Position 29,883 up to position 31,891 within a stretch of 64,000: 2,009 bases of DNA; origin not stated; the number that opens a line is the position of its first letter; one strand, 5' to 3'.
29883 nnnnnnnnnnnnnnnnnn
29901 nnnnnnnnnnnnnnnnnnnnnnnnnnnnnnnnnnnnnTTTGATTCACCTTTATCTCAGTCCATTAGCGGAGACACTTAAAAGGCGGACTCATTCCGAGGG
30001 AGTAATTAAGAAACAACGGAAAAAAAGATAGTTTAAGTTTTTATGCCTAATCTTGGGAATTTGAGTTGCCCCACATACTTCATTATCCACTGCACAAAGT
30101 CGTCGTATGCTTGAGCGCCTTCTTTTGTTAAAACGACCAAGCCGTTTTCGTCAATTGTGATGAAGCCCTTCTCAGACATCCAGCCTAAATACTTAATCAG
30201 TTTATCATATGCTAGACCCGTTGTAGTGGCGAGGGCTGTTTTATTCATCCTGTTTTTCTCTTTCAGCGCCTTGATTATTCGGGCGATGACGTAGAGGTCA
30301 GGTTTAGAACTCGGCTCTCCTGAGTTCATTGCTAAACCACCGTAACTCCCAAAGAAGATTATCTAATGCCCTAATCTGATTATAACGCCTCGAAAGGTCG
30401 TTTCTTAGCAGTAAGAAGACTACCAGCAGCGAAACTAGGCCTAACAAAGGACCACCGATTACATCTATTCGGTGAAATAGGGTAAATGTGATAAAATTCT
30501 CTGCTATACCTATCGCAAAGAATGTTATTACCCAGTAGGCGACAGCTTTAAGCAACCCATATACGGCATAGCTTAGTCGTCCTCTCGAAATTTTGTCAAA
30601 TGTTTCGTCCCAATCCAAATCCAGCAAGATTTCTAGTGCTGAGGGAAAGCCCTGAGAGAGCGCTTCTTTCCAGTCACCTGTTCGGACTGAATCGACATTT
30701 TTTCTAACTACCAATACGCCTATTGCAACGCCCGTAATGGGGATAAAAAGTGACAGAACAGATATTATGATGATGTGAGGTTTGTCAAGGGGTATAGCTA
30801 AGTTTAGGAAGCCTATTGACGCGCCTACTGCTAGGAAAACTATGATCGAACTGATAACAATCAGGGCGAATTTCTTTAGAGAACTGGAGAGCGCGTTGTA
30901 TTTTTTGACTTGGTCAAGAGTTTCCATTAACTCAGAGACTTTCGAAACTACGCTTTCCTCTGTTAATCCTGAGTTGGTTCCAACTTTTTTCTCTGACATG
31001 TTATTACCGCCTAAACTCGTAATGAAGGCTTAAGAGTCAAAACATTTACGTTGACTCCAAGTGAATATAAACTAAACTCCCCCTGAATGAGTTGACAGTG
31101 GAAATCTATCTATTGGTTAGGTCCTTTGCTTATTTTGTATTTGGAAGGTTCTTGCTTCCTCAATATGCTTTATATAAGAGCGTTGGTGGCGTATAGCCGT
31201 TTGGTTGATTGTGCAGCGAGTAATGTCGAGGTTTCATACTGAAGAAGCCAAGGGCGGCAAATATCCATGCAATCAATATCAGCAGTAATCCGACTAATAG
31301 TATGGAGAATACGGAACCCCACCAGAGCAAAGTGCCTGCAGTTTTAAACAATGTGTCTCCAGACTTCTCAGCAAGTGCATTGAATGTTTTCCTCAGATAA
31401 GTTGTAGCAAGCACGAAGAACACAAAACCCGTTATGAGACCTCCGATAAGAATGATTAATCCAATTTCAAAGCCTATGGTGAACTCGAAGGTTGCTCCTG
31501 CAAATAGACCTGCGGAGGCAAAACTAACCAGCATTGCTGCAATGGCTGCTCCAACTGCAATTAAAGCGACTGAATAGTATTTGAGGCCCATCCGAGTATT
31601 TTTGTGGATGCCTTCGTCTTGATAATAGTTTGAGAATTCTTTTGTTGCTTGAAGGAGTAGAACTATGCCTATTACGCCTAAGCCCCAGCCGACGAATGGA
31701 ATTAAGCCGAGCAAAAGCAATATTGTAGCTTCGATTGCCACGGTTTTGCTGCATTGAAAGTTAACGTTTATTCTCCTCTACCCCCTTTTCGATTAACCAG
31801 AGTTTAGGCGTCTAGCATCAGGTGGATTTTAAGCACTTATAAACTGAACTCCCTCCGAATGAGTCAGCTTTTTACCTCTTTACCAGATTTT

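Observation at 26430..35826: Seven copies of a palindromic box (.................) in front of every transcription unit of a 10-kb envelope/transport module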

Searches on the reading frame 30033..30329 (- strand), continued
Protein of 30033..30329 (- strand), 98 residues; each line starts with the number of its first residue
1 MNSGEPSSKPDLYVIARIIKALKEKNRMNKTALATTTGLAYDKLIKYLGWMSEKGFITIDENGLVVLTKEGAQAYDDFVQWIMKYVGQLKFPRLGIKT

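Call 36: find_encoding_contigs(protein=P0043, flank=10000, max_places=2)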
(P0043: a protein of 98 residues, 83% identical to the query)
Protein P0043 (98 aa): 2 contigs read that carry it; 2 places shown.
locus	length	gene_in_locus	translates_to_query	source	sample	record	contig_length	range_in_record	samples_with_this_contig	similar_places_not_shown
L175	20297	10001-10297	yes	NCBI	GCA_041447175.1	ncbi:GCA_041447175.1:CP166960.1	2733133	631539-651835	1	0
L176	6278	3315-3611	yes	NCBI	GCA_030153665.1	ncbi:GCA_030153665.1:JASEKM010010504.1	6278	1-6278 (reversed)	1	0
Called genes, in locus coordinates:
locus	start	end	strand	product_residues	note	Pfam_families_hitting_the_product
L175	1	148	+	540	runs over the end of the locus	PF04055:Radical_SAM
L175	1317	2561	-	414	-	PF01569:PAP2, PF09335:VTT_dom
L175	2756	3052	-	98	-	PF14947:HTH_45 (weak)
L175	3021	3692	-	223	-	-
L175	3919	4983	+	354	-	PF03706:LPG_synthase_TM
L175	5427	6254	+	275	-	PF01978:TrmB, PF13730:HTH_36 (weak)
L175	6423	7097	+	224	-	PF01872:RibD_C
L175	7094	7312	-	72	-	-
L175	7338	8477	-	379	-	PF00591:Glycos_transf_3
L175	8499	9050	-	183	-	-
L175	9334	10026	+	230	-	-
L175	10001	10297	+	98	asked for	PF14947:HTH_45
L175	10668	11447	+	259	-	-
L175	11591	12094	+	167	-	-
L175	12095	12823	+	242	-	PF03703:bPH_2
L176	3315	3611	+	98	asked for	PF14947:HTH_45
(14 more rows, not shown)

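Call 47: find_related_loci(query=A2, collection=metagenome_contigs, flank=8000)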
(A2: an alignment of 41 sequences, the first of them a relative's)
Query A2 (98 aa) in metagenome_contigs; peptide patterns used: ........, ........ (x = any residue, [..] = any of these).
180 stretches matched a pattern; 116 encode a relative of the query (tblastn E <= 1e-3); the best 80 are kept; 80 distinct loci.
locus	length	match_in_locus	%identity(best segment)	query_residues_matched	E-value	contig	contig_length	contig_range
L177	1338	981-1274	87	1-98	1e-58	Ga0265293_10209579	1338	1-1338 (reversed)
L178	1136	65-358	80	1-98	2e-57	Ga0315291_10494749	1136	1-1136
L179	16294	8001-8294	82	1-98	2e-54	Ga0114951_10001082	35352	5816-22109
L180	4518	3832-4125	82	1-98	5e-54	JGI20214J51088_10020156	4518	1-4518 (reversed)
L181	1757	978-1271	79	1-98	2e-54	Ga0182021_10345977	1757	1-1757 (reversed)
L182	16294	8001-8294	82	1-98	2e-53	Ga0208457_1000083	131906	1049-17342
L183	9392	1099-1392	82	1-98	2e-53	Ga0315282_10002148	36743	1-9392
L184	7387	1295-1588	81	1-98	3e-53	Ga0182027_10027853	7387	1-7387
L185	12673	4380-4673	82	1-98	9e-53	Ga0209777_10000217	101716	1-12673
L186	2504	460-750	84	1-98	7e-53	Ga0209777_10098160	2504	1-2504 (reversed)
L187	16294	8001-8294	81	1-98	3e-52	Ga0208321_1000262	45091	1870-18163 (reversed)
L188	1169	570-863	79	1-98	1e-54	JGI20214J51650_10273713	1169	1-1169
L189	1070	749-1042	79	1-98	5e-55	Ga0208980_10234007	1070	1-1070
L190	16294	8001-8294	81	1-98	3e-52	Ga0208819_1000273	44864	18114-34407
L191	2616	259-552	81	1-98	5e-52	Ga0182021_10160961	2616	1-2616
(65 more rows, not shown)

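Call 50: predict_structure(alignment_id=A2)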
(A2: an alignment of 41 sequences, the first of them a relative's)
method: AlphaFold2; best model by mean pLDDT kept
length: 98 residues; sequences in the alignment: 41
mean_pLDDT: 75.3   pTM: 0.59
mean pLDDT of the five models: 75.3, 73.5, 71.9, 71.1, 71.0
residues with pLDDT >= 90: 0; 70-90: 74; 50-70: 11; < 50: 13
segments of 3 or more residues with pLDDT < 50: 1-7, 95-98
pLDDT, mean of each block of 10 residues (from residue 1): 43 82 84 86 87 87 86 79 65 47
secondary structure, 60 per line:
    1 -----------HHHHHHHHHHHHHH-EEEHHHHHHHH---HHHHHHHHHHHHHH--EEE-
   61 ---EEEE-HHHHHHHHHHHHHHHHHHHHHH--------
elements in order: H12-25 E27-29 H30-37 H41-54 E57-59 E64-67 H69-90

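Call 53: fold_search(model_id=the predicted structure, library=pdb)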
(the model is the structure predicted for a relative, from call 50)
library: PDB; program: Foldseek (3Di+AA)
matches with E <= 10: 1860; with E <= 0.001: 9
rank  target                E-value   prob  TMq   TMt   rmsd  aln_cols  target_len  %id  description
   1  5k5q_B                8.5e-05  1.00  0.73  0.77   3.3        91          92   21  Structure of AspA-DNA complex: novel centromere bindng protein-centromere complex (released 2016-06-01)
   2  5k5q_A                2.5e-04  1.00  0.72  0.78   3.4        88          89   20  Structure of AspA-DNA complex: novel centromere bindng protein-centromere complex (released 2016-06-01)
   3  5k5q_C                2.7e-04  1.00  0.72  0.77   3.3        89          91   21  Structure of AspA-DNA complex: novel centromere bindng protein-centromere complex (released 2016-06-01)
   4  4rs8_A                3.7e-04  1.00  0.70  0.81   1.6        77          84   22  Apo structure of novel pNOB8 plasmid centromere binding protein (released 2015-09-16)
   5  4rs8_B                3.7e-04  1.00  0.69  0.81   1.6        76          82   22  Apo structure of novel pNOB8 plasmid centromere binding protein (released 2015-09-16)
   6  3cdh_A                5.7e-04  1.00  0.62  0.46   3.0        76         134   20  Crystal structure of the MarR family transcriptional regulator SPO1453 from Silicibacter pomeroyi DSS-3 (released 2008-03-18)
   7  3cdh_B                6.5e-04  1.00  0.60  0.45   3.3        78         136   20  Crystal structure of the MarR family transcriptional regulator SPO1453 from Silicibacter pomeroyi DSS-3 (released 2008-03-18)
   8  5k5o_C                7.9e-04  1.00  0.70  0.77   3.6        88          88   20  Structure of AspA-26mer DNA complex (released 2016-06-15)
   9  1r7j                  9.0e-04  1.00  0.65  0.70   2.9        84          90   26  Crystal structure of the DNA-binding protein Sso10a from Sulfolobus solfataricus (released 2004-07-20)
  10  7kym_B                1.0e-03  1.00  0.66  0.47   4.5        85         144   15  Crystal structure of the MarR family transcriptional regulator from Bradyrhizobium japonicum (released 2021-12-15)
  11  7el2_B                1.2e-03  1.00  0.63  0.50   3.7        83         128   23  Crystal structure of apo-HpaR from Acinetobacter baumannii (released 2022-01-19)
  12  5aiq_D                1.5e-03  1.00  0.62  0.49   4.0        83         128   20  Crystal structure of ligand-free NadR (released 2016-03-02)
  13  7kym_A                1.6e-03  1.00  0.64  0.45   4.2        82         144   13  Crystal structure of the MarR family transcriptional regulator from Bradyrhizobium japonicum (released 2021-12-15)
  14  5k5q_D                1.7e-03  1.00  0.71  0.77   3.3        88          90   22  Structure of AspA-DNA complex: novel centromere bindng protein-centromere complex (released 2016-06-01)
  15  7el3_B                1.7e-03  1.00  0.62  0.46   3.6        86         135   22  Crystal structure of HpaR-DNA complex from Acinetobacter baumannii (released 2022-01-19)
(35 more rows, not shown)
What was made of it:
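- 30033..30329 (-): 98-aa winged-helix protein (Pfam HTH_45), the proposed box-binding autoregulator. The AlphaFold model best matches AspA, Sso10a and MarR (calls 50, 53).
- On Sso10a family chromatin proteins (NCBIfam NF053610): The fold is similar (call 53).
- Closest known: AspA of Sulfolobus plasmid pNOB8, and Sso10a. Same: These are the best structural matches to the model: AspA at TM 0.73 and E 8.5e-5, and Sso10a (call 53).
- Its best matches are the palindrome-binding AspA (TM 0.73), Sso10a and MarR repressors (calls 50, 53).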

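Call 67: search_protein_families(library=phrogs, proteins=[window:30033-30329:-], max_evalue=0.01)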
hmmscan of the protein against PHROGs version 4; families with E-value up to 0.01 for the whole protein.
window:30033-30329:- (98 aa): 1 family
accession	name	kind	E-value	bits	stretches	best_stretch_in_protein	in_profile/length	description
phrog_142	-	moron, auxiliary metabolic gene and host takeover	0.0086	17.2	1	16-66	15-66/116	Ren-like exclusion protein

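Call 68: search_protein_families(library=ncbifam, proteins=[window:30033-30329:-], max_evalue=0.001)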
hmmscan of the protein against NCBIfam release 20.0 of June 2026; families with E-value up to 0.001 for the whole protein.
window:30033-30329:- (98 aa): 2 families
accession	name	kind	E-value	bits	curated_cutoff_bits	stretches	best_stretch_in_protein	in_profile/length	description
NF053610.1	Sso10a_fam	subfamily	2.5e-10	40.2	60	1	14-73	6-62/64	Sso10a family chromatin protein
NF003210.0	PRK04172.1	equivalog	0.00016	20.6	350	1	17-76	10-71/496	phenylalanine--tRNA ligase subunit alpha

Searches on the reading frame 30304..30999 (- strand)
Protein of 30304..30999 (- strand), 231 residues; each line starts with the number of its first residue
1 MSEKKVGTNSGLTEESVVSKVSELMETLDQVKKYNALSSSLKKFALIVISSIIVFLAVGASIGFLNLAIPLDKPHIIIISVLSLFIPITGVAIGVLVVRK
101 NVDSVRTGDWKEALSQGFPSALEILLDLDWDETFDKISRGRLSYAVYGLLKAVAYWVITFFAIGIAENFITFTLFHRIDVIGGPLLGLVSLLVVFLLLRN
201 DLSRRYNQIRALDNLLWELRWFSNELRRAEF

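Call 11: search_protein_families(library=pfam, proteins=[window:30304-30999:-], max_evalue=0.01)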
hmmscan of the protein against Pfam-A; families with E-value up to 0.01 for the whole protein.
window:30304-30999:- (231 aa): 1 family
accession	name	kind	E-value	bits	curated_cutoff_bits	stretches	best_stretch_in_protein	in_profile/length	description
PF20990.2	DUF2207_C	-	0.0081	16.3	33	0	19-113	112-199/247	Predicted membrane protein (DUF2207) C-terminal domain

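Call 42: find_homologous_proteins(query=window:30304-30999:-, max_evalue=0.001)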
Query window:30304-30999:- (231 aa): 201 proteins with E <= 0.001 among 1838 candidates; the best 120 are listed.
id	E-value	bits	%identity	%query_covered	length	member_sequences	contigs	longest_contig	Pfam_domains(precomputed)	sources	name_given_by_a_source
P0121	5.9e-141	486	100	100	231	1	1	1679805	-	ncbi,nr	ncbi:MAG: hypothetical protein NWF04_06670 [Candidatus Bathyarchaeota archaeon]|nr:hypothetical prot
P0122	7.8e-125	433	87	100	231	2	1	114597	-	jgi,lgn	jgi:hypothetical protein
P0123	4.6e-111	388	81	100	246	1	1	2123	-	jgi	jgi:hypothetical protein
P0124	1.1e-109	383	76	100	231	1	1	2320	-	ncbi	-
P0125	1.1e-108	380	77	100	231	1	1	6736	-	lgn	-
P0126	2.7e-102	359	72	100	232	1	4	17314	-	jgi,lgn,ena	jgi:hypothetical protein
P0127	4.6e-99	349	70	100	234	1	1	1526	-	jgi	jgi:hypothetical protein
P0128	8.5e-98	344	68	100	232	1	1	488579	-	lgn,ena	-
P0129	1.3e-97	344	69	100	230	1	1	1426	-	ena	-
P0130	1.8e-97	343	67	100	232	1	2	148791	-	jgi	jgi:hypothetical protein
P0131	1.9e-97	343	67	100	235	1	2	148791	-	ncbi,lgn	-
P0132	1.5e-96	340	66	98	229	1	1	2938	-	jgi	jgi:hypothetical protein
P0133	2.1e-96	340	68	100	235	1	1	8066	-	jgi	jgi:hypothetical protein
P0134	2.4e-96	340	68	100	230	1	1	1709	-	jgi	jgi:hypothetical protein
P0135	2.8e-96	339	67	100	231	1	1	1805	-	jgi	jgi:hypothetical protein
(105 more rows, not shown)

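Call 54: predict_structure(alignment_id=A1)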
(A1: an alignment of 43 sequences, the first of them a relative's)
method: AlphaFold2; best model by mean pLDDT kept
length: 231 residues; sequences in the alignment: 43
mean_pLDDT: 81.7   pTM: 0.62
mean pLDDT of the five models: 81.7, 77.7, 77.4, 76.3, 68.3
residues with pLDDT >= 90: 7; 70-90: 202; 50-70: 13; < 50: 9
segments of 3 or more residues with pLDDT < 50: 1-9
pLDDT, mean of each block of 10 residues (from residue 1): 39 80 89 84 88 89 83 82 87 88 84 87 88 85 82 84 79 70 74 86 84 87 83 54
secondary structure, 60 per line:
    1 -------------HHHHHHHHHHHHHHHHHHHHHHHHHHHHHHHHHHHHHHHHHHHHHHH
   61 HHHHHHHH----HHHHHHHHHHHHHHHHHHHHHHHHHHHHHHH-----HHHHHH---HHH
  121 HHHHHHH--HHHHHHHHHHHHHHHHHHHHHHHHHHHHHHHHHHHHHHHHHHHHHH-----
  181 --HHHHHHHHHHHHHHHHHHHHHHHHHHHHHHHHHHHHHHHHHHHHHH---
elements in order: H14-68 H73-103 H109-114 H118-127 H130-175 H183-228

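Call 62: fold_search(model_id=the predicted structure, library=pdb)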
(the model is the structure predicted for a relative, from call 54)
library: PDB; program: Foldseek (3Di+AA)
matches with E <= 10: 58; with E <= 0.001: 0
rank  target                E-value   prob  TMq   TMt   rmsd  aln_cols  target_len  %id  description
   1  7a0g_DDD              7.6e-01  0.16  0.19  0.15  41.6       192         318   17  Structure of the SmhB pore of the tripartite alpha-pore forming toxin, Smh, from Serratia marcescens. (released 2021-03-31)
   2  7a0g_III              1.2e+00  0.12  0.19  0.15  40.9       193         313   16  Structure of the SmhB pore of the tripartite alpha-pore forming toxin, Smh, from Serratia marcescens. (released 2021-03-31)
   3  6h2f_B                1.9e+00  0.12  0.21  0.16  41.0       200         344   14  Structure of the pre-pore AhlB of the tripartite alpha-pore forming toxin, AHL, from Aeromonas hydrophila. (released 2019-07-10)
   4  6h2f_J                2.4e+00  0.11  0.21  0.16  43.3       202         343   14  Structure of the pre-pore AhlB of the tripartite alpha-pore forming toxin, AHL, from Aeromonas hydrophila. (released 2019-07-10)
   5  7a0g_HHH              2.5e+00  0.10  0.18  0.14  29.2       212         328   14  Structure of the SmhB pore of the tripartite alpha-pore forming toxin, Smh, from Serratia marcescens. (released 2021-03-31)
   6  6h2f_D                3.1e+00  0.09  0.18  0.14  28.8       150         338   15  Structure of the pre-pore AhlB of the tripartite alpha-pore forming toxin, AHL, from Aeromonas hydrophila. (released 2019-07-10)
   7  6h2f_H                3.2e+00  0.08  0.21  0.15  43.1       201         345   15  Structure of the pre-pore AhlB of the tripartite alpha-pore forming toxin, AHL, from Aeromonas hydrophila. (released 2019-07-10)
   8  6h2f_C                3.6e+00  0.12  0.18  0.14  13.8       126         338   17  Structure of the pre-pore AhlB of the tripartite alpha-pore forming toxin, AHL, from Aeromonas hydrophila. (released 2019-07-10)
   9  5nnv_A                3.6e+00  0.07  0.21  0.20  36.3       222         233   11  Structure of a Bacillus subtilis Smc coiled coil middle fragment (released 2017-06-21)
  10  6byj_B                3.6e+00  0.07  0.22  0.21  21.6       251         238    9  Structure of human 14-3-3 gamma bound to O-GlcNAc peptide (released 2018-05-09)
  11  6grj_H                3.6e+00  0.06  0.18  0.14  33.6       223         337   14  Structure of the AhlB pore of the tripartite alpha-pore forming toxin, AHL, from Aeromonas hydrophila. (released 2019-07-03)
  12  6grj_A                4.2e+00  0.10  0.19  0.14  14.0       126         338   17  Structure of the AhlB pore of the tripartite alpha-pore forming toxin, AHL, from Aeromonas hydrophila. (released 2019-07-03)
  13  5c22_B                4.2e+00  0.08  0.23  0.21  26.8       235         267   13  Crystal structure of Zn-bound HlyD from E. coli (released 2016-02-17)
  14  6s3l_K                4.4e+00  0.11  0.25  0.29  12.8       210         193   15  Structure of the core of the flagellar export apparatus from Vibrio mimicus, the FliPQR-FlhB complex. (released 2020-03-25)
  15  6grj_E                4.6e+00  0.05  0.18  0.14  33.6       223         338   14  Structure of the AhlB pore of the tripartite alpha-pore forming toxin, AHL, from Aeromonas hydrophila. (released 2019-07-03)
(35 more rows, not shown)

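Call 67: search_protein_families(library=phrogs, proteins=[window:30304-30999:-], max_evalue=0.01)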
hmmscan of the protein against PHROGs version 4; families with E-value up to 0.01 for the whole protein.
window:30304-30999:- (231 aa): 1 family
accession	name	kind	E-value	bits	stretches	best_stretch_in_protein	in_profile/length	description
phrog_7712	-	unknown function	0.0029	19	1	20-52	4-36/51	-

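Call 68: search_protein_families(library=ncbifam, proteins=[window:30304-30999:-], max_evalue=0.001)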
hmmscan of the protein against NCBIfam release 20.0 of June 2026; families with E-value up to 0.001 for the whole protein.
window:30304-30999:- (231 aa): 0 families

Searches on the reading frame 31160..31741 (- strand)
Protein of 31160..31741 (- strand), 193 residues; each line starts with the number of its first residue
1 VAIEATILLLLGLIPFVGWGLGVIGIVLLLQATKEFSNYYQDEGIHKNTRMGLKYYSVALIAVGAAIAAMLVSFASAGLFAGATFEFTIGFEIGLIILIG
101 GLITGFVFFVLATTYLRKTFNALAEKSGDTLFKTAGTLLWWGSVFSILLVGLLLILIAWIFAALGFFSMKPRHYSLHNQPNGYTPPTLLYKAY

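Call 11: search_protein_families(library=pfam, proteins=[window:31160-31741:-], max_evalue=0.01)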
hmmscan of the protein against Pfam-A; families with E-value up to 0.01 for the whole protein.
window:31160-31741:- (193 aa): 1 family
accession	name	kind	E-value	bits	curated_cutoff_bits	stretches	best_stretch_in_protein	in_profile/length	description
PF06195.18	DUF996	-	1.1e-22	81.2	31.3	1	21-160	1-138/138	Protein of unknown function (DUF996)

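Call 68: search_protein_families(library=ncbifam, proteins=[window:31160-31741:-], max_evalue=0.001)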
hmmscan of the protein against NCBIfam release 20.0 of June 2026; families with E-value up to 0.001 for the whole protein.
window:31160-31741:- (193 aa): 0 families
